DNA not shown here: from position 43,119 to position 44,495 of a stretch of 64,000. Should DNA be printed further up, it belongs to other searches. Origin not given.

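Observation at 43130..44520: TnpB-only IS200/IS605-family element inserted in the phage-like backbone, with candidate omega-RNA region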

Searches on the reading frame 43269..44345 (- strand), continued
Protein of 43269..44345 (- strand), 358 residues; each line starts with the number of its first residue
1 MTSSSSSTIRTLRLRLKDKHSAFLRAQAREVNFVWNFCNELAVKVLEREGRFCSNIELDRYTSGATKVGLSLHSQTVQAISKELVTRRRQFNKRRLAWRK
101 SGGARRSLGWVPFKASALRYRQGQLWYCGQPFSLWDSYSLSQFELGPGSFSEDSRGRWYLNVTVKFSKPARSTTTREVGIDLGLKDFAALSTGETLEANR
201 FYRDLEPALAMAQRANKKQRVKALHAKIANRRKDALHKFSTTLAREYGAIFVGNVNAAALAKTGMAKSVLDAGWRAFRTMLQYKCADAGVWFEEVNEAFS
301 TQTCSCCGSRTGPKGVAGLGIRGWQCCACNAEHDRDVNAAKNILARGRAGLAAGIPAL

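Call 14: find_encoding_contigs(protein=P0001, flank=6000, max_places=10)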
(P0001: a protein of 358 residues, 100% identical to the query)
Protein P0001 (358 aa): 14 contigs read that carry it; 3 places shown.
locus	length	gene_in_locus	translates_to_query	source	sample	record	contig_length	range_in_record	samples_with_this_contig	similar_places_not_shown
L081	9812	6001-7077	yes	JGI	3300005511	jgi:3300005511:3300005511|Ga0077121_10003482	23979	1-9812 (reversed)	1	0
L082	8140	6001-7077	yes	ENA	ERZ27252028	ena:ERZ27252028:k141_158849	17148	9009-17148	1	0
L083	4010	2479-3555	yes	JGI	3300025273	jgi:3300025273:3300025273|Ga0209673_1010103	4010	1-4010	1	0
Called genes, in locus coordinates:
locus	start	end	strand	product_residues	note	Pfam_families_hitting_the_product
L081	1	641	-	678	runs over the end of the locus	-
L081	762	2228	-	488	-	PF07728:AAA_5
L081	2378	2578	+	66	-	-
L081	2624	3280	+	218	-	-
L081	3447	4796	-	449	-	-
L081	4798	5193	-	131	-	-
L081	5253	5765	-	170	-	-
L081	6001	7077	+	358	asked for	PF01385:OrfB_IS605, PF07282:Cas12f1-like_TNB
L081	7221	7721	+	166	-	PF12844:HTH_19 (faint), PF01381:HTH_3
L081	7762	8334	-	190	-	PF05951:Peptidase_M15_2, PF08291:Peptidase_M15_3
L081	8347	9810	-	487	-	?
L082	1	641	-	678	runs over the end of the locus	-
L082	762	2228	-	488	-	PF07728:AAA_5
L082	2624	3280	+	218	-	-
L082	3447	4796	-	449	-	-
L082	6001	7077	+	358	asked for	PF01385:OrfB_IS605, PF07282:Cas12f1-like_TNB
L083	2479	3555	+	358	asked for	PF01385:OrfB_IS605, PF07282:Cas12f1-like_TNB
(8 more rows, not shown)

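Call 15: find_encoding_contigs(protein=P0002, flank=8000, max_places=6)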
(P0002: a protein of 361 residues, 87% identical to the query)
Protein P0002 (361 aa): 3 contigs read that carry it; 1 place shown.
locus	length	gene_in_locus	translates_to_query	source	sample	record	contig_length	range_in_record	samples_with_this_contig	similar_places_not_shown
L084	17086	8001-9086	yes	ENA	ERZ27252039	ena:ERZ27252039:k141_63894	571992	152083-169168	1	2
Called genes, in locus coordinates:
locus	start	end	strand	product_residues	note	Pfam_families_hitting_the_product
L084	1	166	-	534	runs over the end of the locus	PF06956:RtcR, PF00158:Sigma54_activat, PF01078:Mg_chelatase (faint), PF13191:AAA_16 (weak), PF14532:Sigma54_activ_2, PF07728:AAA_5 (weak), PF25601:AAA_lid_14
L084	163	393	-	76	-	PF14354:Lar_restr_allev (weak)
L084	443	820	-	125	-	-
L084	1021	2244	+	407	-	PF01139:RtcB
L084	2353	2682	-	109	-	-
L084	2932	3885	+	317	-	-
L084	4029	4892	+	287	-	PF01784:DUF34_NIF3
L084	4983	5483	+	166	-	PF08719:NADAR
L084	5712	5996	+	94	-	-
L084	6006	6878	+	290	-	-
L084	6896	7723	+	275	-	-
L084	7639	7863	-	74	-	-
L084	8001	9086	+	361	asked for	PF01385:OrfB_IS605, PF07282:Cas12f1-like_TNB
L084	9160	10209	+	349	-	-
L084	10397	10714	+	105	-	PF13560:HTH_31 (weak), PF01381:HTH_3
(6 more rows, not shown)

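Call 16: find_encoding_contigs(protein=P0006, flank=6000, max_places=4)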
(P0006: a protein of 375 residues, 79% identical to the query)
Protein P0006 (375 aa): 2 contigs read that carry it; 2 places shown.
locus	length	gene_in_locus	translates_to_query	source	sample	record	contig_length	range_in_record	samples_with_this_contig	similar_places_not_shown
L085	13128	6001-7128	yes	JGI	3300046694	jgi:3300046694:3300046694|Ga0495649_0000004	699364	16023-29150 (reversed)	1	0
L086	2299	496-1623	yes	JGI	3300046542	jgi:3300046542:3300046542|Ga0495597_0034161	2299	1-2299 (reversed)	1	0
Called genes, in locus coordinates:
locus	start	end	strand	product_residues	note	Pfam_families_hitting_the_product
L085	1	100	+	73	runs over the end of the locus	-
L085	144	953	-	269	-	-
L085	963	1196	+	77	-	-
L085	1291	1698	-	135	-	PF08939:Bles03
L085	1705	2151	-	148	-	PF09424:YqeY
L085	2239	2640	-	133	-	-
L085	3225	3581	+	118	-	-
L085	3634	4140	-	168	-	-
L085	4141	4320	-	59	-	-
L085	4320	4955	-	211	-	-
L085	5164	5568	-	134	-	-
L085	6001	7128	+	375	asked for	PF01385:OrfB_IS605, PF07282:Cas12f1-like_TNB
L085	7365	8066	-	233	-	PF10386:DUF2441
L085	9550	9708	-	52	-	-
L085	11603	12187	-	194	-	-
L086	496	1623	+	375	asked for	PF01385:OrfB_IS605, PF07282:Cas12f1-like_TNB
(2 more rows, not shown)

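Call 35: search_protein_families(library=phrogs, proteins=[window:43269-44345:-], max_evalue=0.001)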
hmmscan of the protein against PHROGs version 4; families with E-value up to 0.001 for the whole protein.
window:43269-44345:- (358 aa): 5 families
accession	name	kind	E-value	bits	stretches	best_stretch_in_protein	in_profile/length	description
phrog_506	-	integration and excision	9.3e-71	240.1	1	7-354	5-371/403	transposase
phrog_12300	-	integration and excision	1.7e-44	153.2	1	150-354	34-248/286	transposase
phrog_17087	-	unknown function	9.8e-29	101.3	1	218-349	4-134/141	-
phrog_13964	-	integration and excision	2.6e-11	44.5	1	151-224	151-224/237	transposase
phrog_16792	-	unknown function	0.00052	21.3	0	278-346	95-156/180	-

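Call 39: find_related_loci(query=window:43269-44345:-, collection=viral_contigs, flank=3000)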
Query window:43269-44345:- (358 aa) in viral_contigs; peptide patterns used: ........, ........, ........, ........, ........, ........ (x = any residue, [..] = any of these).
40 stretches matched a pattern; 37 encode a relative of the query (tblastn E <= 1e-3); 37 distinct loci.
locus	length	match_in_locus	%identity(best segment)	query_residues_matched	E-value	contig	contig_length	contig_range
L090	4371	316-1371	57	10-358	5e-125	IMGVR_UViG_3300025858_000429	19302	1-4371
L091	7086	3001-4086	55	8-358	2e-118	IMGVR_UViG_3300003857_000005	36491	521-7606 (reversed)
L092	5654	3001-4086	53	8-358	7e-118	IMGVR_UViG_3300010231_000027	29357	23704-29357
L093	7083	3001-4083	52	9-358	2e-117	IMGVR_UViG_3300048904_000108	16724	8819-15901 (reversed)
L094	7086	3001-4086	52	8-358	1e-116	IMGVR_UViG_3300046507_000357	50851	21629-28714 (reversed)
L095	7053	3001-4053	51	7-358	1e-115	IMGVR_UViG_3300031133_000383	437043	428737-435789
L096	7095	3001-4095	51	1-354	6e-113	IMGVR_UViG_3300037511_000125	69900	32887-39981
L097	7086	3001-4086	53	8-358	7e-118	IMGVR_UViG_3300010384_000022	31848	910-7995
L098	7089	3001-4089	47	3-356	5e-106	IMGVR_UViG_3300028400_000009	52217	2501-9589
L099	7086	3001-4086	55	8-358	2e-118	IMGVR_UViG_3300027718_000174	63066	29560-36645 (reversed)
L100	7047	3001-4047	50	9-358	1e-100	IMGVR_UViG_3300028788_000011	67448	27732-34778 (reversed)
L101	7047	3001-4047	50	9-358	1e-100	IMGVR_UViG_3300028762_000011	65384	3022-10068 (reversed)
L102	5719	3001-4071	48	6-358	3e-100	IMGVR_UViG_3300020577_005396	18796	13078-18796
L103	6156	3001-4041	47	4-355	2e-95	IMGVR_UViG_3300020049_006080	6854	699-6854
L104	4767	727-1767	47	4-355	2e-95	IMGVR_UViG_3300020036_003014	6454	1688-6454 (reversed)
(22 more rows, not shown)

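Call 76: find_encoding_contigs(protein=P0013, flank=7000, max_places=3)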
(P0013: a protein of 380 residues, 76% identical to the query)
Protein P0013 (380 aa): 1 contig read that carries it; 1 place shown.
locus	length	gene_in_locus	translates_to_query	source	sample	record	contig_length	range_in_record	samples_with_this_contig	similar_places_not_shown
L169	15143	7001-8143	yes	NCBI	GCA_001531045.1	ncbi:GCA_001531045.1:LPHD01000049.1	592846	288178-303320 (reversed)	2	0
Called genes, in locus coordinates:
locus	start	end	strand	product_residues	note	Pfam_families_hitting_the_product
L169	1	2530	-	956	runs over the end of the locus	PF05345:He_PIG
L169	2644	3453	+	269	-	PF09233:Endonuc-EcoRV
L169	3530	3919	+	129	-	-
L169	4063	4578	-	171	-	-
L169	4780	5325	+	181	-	-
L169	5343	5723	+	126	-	-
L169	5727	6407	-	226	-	-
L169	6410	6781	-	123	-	-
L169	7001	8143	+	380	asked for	PF01385:OrfB_IS605, PF07282:Cas12f1-like_TNB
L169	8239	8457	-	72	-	-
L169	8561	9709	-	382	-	PF09673:TrbC_Ftype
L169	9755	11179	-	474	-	PF06834:TraU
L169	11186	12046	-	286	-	-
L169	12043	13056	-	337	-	-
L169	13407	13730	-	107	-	PF10038:DUF2274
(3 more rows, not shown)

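Call 87: search_protein_families(library=padloc, proteins=[window:43269-44345:-], max_evalue=0.001)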
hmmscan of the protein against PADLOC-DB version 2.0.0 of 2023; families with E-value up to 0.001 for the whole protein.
window:43269-44345:- (358 aa): 15 families
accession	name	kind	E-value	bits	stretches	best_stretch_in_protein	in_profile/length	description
PDLC01691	Cas12f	-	4e-34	117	1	153-347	128-329/332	CAS-V-F; effector__SPE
PDLC00933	Cas12u4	-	9.2e-33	111.8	1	156-347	217-439/488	Cas12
PDLC01700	Cas12f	-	5.2e-31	106.1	1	156-347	202-424/458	CAS-V-F; effector__SPE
PDLC01674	Cas12f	-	2.4e-27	94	1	157-346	158-357/389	CAS-V-F; effector__SPE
PDLC01678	Cas12f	-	2.4e-27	94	1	157-346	158-357/389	Cas14c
PDLC01039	Csx1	-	1.2e-26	92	1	152-346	132-311/315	found elsewhere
PDLC00931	Cas12u2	-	5.2e-26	90.1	2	158-253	218-325/445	Cas12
PDLC01698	Cas12f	-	5.3e-26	89.9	2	158-253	206-312/411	CAS-V-F; effector__SPE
PDLC00932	Cas12u3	-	8.9e-16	56.2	1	214-343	258-385/398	Cas12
PDLC01699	Cas12f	-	2.6e-15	54.6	1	214-343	261-388/399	CAS-V-F; effector__SPE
PDLC01692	Cas12f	-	1.7e-13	48.2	1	216-348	394-530/532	CAS-V-F; effector__SPE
PDLC00930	Cas12u1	-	2.3e-12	44.6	1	216-348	396-531/533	Cas12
PDLC01673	Cas12f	-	5e-10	36.9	1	278-343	432-496/507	CAS-V-F; effector__SPE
PDLC01677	Cas12f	-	7.9e-10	36.3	1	278-343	431-496/506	Cas14b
PDLC01690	Cas12f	-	3e-05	21.4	0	157-347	189-415/440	CAS-V-F; effector__SPE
